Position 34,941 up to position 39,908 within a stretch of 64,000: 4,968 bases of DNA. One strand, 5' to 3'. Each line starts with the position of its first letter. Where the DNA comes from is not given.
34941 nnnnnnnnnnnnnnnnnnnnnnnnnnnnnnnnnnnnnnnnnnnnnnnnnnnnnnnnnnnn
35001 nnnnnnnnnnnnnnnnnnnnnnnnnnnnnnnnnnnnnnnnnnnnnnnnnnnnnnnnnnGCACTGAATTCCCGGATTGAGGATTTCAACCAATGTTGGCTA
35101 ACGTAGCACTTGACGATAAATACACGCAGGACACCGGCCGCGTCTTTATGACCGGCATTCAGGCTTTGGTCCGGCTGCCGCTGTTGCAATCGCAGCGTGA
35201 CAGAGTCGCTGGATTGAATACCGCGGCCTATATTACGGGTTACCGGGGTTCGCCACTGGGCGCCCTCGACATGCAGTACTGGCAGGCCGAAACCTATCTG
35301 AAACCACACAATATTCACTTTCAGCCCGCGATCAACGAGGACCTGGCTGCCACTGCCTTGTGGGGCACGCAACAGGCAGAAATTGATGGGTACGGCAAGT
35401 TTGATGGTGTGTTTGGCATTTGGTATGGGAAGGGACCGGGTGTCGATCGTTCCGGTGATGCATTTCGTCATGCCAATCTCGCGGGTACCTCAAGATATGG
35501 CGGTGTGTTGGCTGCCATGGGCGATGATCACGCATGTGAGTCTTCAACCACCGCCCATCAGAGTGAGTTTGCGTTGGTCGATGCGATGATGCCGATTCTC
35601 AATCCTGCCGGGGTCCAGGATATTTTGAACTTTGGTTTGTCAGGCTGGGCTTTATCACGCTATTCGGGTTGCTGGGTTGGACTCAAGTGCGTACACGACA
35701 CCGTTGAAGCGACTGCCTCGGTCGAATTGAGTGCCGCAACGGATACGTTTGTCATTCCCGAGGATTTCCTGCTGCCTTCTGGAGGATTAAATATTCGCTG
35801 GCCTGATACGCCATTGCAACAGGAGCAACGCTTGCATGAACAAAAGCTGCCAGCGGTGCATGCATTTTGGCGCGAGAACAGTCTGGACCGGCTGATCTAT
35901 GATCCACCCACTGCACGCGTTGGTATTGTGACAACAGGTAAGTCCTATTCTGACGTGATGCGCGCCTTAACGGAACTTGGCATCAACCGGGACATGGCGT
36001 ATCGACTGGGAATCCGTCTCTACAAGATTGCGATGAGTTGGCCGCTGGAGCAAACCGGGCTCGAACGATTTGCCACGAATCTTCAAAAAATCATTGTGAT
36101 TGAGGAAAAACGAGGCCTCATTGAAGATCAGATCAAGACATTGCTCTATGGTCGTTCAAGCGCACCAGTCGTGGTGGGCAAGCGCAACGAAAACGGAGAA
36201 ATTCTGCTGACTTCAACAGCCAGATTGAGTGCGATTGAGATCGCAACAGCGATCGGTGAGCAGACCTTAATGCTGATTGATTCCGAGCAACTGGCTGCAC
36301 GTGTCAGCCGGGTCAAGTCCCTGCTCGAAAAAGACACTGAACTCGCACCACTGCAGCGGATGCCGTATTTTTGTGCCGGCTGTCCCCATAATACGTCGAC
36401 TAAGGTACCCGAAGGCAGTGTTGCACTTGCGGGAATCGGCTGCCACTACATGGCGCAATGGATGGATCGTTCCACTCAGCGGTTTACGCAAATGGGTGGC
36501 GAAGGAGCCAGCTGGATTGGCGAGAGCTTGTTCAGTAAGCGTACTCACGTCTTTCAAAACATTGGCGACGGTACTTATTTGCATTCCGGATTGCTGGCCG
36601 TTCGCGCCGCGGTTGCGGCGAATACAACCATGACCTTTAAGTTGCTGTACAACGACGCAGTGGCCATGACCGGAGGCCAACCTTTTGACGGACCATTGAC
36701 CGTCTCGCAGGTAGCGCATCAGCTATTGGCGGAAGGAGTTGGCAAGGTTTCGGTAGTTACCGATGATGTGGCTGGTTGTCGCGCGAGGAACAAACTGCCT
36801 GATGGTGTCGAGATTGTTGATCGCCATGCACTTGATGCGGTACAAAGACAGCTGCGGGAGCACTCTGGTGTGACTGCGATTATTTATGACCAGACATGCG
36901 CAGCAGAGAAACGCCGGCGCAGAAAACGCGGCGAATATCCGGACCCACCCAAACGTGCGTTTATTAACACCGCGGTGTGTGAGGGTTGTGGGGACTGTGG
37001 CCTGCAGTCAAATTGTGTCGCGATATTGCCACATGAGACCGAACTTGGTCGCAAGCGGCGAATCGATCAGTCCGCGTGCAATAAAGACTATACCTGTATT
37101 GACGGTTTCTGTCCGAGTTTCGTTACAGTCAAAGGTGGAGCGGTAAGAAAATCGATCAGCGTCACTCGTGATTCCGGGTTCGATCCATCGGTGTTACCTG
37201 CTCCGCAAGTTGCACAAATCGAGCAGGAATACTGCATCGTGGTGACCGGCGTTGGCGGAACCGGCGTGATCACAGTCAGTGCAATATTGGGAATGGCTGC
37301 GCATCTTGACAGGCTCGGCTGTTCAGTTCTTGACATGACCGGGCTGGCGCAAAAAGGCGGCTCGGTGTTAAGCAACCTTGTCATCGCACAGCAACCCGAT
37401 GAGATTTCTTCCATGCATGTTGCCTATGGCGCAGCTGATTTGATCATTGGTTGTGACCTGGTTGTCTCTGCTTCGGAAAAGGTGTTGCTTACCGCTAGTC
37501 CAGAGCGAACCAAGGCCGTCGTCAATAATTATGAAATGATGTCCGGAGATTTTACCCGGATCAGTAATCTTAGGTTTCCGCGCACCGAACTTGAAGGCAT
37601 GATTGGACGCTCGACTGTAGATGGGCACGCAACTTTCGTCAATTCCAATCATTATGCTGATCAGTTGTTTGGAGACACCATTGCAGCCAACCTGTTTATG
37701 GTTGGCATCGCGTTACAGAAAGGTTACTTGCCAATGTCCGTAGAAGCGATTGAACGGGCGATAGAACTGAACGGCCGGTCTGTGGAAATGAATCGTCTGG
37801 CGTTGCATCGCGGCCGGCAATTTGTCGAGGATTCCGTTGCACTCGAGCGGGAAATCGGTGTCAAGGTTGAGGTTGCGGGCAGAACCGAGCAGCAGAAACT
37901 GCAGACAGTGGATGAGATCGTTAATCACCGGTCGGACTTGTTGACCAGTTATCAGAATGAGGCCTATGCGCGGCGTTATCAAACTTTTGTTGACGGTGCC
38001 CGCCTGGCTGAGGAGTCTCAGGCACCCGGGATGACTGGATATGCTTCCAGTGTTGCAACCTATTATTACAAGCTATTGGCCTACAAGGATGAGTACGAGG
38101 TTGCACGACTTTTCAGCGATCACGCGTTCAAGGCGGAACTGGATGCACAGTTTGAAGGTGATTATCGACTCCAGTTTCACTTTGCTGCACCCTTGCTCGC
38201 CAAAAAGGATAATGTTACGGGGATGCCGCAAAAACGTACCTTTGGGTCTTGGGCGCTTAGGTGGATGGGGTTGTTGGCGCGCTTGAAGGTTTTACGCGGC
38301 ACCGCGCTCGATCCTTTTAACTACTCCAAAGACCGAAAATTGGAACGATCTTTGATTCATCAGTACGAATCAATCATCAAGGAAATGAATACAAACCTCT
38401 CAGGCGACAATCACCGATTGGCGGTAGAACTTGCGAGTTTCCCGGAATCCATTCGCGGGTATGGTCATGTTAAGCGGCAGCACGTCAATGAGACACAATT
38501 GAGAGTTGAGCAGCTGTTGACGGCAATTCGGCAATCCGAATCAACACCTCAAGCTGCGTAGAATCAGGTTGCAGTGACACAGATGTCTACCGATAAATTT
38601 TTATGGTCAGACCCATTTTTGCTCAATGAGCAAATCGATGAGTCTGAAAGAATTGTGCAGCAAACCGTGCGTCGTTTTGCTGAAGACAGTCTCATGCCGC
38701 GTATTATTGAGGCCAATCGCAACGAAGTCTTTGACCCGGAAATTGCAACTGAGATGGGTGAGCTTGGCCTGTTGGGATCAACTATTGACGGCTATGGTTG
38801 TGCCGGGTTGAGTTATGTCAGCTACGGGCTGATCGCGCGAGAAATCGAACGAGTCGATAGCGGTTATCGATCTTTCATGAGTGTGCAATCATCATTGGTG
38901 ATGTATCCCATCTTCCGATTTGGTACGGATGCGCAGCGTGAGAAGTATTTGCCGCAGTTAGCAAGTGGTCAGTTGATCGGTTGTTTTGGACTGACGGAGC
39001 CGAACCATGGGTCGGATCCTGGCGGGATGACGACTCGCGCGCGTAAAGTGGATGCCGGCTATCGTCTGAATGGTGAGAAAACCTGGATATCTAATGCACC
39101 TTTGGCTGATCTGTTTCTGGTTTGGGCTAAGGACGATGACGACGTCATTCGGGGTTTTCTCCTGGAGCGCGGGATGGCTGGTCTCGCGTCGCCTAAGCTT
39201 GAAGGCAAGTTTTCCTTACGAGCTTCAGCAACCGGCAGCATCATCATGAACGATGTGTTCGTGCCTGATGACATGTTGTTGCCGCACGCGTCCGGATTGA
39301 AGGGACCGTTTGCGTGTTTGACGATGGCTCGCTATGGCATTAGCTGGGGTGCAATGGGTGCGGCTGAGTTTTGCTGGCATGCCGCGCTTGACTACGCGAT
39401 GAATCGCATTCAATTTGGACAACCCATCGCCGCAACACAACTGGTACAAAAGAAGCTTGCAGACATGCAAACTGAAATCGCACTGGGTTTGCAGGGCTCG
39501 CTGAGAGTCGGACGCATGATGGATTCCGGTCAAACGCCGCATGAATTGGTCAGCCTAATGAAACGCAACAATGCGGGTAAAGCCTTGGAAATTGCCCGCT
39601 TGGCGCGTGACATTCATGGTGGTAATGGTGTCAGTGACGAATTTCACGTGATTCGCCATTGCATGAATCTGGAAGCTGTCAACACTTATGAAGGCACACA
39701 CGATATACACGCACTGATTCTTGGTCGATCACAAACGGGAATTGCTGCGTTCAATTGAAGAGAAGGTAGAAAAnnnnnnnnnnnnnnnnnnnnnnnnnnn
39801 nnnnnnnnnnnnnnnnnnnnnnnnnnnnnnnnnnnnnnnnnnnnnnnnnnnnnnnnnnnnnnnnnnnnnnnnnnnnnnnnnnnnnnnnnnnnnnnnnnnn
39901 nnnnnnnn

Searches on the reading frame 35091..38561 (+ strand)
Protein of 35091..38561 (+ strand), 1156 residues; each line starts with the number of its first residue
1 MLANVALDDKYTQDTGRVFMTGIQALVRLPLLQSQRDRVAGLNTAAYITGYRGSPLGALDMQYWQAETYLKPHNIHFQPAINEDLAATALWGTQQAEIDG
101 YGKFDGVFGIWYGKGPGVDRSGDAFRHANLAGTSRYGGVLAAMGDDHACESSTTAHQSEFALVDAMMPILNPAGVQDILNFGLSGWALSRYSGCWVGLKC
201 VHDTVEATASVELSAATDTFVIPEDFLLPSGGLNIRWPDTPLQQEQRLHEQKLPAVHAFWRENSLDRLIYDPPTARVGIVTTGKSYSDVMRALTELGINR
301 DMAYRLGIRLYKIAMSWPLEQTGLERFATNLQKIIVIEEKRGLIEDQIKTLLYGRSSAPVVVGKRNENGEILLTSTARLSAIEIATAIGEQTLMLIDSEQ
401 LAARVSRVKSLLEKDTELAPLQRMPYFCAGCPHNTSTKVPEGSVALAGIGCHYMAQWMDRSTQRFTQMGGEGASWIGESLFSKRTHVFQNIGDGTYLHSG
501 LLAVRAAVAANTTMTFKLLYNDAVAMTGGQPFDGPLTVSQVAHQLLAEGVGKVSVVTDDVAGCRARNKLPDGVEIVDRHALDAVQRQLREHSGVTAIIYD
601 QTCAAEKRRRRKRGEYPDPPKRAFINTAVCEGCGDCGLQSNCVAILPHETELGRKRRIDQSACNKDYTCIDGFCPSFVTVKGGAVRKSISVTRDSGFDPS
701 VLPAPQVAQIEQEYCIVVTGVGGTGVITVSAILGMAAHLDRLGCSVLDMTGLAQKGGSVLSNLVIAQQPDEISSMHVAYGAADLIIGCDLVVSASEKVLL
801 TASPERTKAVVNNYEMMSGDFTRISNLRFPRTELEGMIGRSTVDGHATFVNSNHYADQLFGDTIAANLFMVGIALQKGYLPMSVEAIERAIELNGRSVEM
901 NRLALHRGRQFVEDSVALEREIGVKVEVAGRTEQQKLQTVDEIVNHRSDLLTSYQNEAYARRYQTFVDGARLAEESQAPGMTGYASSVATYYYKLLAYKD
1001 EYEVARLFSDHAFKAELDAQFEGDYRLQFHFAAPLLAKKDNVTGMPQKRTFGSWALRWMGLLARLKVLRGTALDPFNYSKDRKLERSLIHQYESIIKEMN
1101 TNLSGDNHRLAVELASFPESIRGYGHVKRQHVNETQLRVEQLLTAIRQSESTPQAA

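Call 7: search_protein_families(library=pfam, proteins=[window:35091-38561:+], max_evalue=0.001)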
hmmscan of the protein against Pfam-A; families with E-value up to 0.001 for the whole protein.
window:35091-38561:+ (1156 aa): 3 families
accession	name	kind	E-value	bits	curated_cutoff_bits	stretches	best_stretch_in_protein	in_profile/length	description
PF20169.3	DUF6537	-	9.4e-67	225.3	27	1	940-1140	1-202/203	Family of unknown function (DUF6537)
PF01558.24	POR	-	5.9e-14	53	27.4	1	722-910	1-173/173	Pyruvate ferredoxin/flavodoxin oxidoreductase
PF02775.26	TPP_enzyme_C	-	1.3e-05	25.5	21.9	1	448-531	1-92/151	Thiamine pyrophosphate enzyme, C-terminal TPP binding domain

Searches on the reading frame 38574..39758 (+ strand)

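Call 7: search_protein_families(library=pfam, proteins=[window:38574-39758:+], max_evalue=0.001)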
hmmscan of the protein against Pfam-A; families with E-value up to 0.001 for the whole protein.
window:38574-39758:+ (394 aa): 4 families
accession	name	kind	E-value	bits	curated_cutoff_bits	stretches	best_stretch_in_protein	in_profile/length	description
PF02771.21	Acyl-CoA_dh_N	-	1.9e-34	118.9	22.9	1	23-133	2-113/113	Acyl-CoA dehydrogenase, N-terminal domain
PF00441.29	Acyl-CoA_dh_1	-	1.9e-27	96.7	22.4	1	241-386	3-148/150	Acyl-CoA dehydrogenase, C-terminal domain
PF02770.24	Acyl-CoA_dh_M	-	2.3e-21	76.2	33.3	1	137-228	1-97/97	Acyl-CoA dehydrogenase, middle domain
PF08028.16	Acyl-CoA_dh_2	-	9.8e-07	29.6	22.7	1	255-375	2-132/134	Acyl-CoA dehydrogenase, C-terminal domain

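Call 49: search_protein_families(library=ncbifam, proteins=[window:38574-39758:+], max_evalue=1e-20)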
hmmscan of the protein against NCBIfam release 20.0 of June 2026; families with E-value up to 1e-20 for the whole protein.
window:38574-39758:+ (394 aa): 12 families
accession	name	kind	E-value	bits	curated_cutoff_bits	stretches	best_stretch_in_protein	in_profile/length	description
NF052270.1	Staph_DH_FadE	equivalog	1.5e-72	244.5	600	1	12-393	12-399/400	acyl-CoA dehydrogenase FadE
NF042972.1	AcrlCoAredClosAcrC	equivalog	7e-62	209.3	640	1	19-386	3-375/378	acryloyl-CoA reductase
NF058590.1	AcCoDHFadEBacil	equivalog_domain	2.1e-61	208.2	600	1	17-318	17-322/586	acyl-CoA dehydrogenase FadE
NF045552.1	GlutCoADH_Des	equivalog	2.2e-56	191.7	470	1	22-390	6-382/387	glutaryl-CoA dehydrogenase Acd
NF053553.1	prodigi_MBC_PigA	equivalog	6.4e-48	163.8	500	1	20-385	4-377/381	prodigiosin MBC biosynthesis dehydrogenase PigA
NF043006.1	CyhCrbnylCoADH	equivalog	1.7e-44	152.3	650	1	21-386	4-374/380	cyclohexane-1-carbonyl-CoA dehydrogenase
NF042439.1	SulpropCoADesulf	equivalog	1.4e-43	149.1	600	1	29-376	1-359/379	3-sulfinopropanoyl-CoA desulfinase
NF045652.1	ProlPCPDhRedW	equivalog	2e-37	128.9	650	1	28-355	7-342/376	L-prolyl-[peptidyl-carrier protein] dehydrogenase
TIGR03207.1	cyc_hxne_CoA_dh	equivalog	3.8e-32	111.5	575.35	1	25-387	5-371/372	cyclohexanecarboxyl-CoA dehydrogenase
NF008997.0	PRK12341.1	equivalog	4.4e-31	108.3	537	1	48-386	33-375/382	acyl-CoA dehydrogenase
NF002885.1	PRK03354.1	equivalog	3.4e-27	95.5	540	1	45-386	30-372/378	crotonobetainyl-CoA dehydrogenase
NF007000.1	PRK09463.1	subfamily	1.1e-24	86.8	600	1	73-354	95-399/726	acyl-CoA dehydrogenase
